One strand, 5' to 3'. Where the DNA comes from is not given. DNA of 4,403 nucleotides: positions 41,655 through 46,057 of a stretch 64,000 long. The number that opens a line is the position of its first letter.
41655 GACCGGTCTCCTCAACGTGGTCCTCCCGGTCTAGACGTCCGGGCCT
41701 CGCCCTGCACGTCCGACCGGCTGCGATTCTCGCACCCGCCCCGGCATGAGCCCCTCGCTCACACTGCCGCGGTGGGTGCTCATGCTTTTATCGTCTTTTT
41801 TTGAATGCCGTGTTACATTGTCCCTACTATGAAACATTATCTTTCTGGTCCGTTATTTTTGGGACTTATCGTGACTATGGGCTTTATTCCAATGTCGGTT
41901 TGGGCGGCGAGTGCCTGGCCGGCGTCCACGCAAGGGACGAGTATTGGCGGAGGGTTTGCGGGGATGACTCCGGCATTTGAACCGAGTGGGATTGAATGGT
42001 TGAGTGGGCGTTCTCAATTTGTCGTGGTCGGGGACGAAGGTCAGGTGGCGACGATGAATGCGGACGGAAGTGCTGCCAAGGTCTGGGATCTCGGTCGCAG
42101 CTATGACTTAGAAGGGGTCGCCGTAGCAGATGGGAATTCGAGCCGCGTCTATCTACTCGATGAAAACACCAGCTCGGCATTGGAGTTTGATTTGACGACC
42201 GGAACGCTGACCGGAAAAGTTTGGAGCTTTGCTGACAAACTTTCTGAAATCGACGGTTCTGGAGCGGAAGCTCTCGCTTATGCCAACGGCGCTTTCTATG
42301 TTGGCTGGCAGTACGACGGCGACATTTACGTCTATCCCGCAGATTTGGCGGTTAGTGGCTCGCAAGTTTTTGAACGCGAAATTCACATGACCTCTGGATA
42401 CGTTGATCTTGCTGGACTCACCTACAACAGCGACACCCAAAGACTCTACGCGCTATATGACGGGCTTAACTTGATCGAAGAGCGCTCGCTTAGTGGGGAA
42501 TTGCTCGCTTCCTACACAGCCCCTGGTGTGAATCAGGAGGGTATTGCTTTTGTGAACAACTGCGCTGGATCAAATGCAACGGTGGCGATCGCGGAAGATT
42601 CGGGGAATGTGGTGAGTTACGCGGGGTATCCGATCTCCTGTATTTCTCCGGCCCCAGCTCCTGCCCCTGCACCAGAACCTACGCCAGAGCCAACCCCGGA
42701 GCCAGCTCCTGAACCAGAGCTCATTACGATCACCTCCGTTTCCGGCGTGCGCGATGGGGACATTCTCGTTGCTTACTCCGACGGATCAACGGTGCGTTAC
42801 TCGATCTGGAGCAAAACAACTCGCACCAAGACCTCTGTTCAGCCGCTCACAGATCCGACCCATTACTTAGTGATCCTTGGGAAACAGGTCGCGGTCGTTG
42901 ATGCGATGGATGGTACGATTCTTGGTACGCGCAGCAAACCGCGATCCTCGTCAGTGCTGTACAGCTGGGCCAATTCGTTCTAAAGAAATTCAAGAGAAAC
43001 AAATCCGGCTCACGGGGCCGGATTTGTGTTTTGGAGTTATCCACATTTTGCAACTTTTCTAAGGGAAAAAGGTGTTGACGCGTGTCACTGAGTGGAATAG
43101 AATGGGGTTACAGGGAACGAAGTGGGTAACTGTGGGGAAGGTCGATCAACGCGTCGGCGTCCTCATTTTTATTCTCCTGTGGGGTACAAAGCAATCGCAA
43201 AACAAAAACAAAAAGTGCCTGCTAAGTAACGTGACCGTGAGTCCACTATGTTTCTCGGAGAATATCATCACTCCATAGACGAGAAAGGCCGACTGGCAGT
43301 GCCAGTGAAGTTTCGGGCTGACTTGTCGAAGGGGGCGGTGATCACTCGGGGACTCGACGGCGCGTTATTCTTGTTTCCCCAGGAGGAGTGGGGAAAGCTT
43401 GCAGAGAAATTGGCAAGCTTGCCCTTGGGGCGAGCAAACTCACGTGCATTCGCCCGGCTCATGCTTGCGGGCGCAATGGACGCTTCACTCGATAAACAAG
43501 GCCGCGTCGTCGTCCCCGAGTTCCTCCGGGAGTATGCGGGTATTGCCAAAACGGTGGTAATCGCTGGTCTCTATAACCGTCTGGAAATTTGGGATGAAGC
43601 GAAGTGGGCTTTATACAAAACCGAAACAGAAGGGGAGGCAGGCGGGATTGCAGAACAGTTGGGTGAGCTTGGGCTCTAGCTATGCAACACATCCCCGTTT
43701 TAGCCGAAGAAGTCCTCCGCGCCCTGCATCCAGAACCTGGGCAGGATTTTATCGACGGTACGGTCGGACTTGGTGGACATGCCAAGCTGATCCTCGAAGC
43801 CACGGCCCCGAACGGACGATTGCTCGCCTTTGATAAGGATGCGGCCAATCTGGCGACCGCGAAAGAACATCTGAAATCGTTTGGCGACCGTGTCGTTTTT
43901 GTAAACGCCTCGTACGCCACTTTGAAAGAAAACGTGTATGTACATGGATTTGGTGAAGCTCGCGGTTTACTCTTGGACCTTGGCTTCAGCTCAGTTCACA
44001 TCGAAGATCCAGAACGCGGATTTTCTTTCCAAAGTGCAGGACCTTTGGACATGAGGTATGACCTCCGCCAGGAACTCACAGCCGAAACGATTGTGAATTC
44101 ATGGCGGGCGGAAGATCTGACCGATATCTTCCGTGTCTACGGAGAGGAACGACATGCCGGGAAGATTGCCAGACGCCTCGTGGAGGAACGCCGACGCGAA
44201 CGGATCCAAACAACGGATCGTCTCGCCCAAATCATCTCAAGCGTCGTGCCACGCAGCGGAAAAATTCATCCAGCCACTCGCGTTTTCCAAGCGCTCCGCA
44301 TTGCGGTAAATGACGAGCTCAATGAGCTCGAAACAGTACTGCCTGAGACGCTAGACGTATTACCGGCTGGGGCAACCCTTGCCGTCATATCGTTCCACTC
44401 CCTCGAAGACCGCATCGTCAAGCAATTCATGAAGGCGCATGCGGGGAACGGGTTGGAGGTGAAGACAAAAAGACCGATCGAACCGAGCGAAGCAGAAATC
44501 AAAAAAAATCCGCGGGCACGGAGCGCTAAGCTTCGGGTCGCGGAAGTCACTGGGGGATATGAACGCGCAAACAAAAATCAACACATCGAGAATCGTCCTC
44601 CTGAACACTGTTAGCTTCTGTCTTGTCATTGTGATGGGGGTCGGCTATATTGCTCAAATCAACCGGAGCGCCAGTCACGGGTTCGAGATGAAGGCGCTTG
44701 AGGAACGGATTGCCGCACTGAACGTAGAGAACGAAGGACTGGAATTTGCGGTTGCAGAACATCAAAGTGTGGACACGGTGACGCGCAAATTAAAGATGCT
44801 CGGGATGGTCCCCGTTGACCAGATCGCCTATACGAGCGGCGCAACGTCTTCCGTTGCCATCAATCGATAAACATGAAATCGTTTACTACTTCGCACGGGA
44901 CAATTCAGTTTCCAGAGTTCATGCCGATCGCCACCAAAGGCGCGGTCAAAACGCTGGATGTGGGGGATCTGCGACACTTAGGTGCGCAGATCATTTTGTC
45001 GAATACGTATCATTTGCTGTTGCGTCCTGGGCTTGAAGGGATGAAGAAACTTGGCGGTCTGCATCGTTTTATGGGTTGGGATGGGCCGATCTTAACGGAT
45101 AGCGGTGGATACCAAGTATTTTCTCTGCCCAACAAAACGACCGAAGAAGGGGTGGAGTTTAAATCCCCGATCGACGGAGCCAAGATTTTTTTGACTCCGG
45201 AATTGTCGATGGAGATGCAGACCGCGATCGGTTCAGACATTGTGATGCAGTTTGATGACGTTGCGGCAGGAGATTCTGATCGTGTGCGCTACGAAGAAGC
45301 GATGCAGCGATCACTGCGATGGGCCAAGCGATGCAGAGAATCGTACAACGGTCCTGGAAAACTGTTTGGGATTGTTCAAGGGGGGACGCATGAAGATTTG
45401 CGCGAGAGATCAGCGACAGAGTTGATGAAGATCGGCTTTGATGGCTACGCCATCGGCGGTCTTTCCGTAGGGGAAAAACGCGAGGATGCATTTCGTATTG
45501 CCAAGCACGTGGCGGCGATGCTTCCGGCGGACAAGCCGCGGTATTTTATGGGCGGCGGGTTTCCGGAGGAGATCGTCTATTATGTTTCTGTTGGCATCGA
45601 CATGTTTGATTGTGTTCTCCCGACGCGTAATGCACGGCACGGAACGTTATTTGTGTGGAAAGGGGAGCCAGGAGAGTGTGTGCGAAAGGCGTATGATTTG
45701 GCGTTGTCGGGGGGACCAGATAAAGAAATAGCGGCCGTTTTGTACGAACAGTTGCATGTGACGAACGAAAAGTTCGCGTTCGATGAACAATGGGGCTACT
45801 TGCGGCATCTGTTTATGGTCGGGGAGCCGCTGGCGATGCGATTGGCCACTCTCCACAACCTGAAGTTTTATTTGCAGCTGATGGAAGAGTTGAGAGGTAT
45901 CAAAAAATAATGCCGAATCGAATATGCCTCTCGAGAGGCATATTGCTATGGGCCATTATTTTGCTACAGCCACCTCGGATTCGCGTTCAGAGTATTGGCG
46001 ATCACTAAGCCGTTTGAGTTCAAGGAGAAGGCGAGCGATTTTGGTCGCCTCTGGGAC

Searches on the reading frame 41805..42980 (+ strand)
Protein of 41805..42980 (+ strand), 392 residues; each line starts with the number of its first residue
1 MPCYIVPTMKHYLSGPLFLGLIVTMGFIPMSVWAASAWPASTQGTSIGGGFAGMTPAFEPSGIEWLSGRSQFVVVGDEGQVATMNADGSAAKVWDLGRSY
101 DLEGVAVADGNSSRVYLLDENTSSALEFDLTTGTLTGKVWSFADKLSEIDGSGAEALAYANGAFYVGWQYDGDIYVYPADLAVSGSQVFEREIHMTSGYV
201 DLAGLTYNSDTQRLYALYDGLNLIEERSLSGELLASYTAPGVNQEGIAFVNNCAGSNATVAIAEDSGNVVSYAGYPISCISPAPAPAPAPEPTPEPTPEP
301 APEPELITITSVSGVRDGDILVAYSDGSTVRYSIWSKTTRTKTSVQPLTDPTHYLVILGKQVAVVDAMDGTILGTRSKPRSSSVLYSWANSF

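Call 26: search_protein_families(library=ncbifam, proteins=[window:41805-42980:+], max_evalue=0.001)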
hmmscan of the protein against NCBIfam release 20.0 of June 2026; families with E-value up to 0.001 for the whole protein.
window:41805-42980:+ (392 aa): 1 family
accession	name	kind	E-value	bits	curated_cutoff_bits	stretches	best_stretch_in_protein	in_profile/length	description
NF033845.1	MSCRAMM_ClfB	exception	0.00038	18.5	999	1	274-306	546-578/871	MSCRAMM family adhesin clumping factor ClfB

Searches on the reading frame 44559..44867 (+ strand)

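Call 26: search_protein_families(library=ncbifam, proteins=[window:44559-44867:+], max_evalue=0.001)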
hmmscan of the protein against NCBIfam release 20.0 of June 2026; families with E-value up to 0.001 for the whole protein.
window:44559-44867:+ (103 aa): 1 family
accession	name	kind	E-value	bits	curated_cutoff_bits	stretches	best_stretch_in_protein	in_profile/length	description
NF053549.1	FtsL_Actino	equivalog_domain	7.7e-07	28.9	55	1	22-91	10-79/83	cell division protein FtsL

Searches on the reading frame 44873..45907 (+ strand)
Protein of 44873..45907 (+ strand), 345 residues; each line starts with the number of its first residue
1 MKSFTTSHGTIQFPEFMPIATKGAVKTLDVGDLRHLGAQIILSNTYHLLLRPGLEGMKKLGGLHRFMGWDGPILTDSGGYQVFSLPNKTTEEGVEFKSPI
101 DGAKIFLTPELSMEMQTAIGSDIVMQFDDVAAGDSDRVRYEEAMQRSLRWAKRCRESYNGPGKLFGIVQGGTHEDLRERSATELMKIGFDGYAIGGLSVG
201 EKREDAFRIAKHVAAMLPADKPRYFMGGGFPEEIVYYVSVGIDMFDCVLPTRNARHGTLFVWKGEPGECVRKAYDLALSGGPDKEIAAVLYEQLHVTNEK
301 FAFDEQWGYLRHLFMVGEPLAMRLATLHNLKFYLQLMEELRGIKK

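Call 4: search_protein_families(library=pfam, proteins=[window:44873-45907:+], max_evalue=0.01)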
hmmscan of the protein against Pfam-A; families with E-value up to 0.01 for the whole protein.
window:44873-45907:+ (345 aa): 1 family
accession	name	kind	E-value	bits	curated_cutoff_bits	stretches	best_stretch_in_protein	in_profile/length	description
PF01702.25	TGT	-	1.2e-120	403.3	26.3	1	3-341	7-336/357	Queuine tRNA-ribosyltransferase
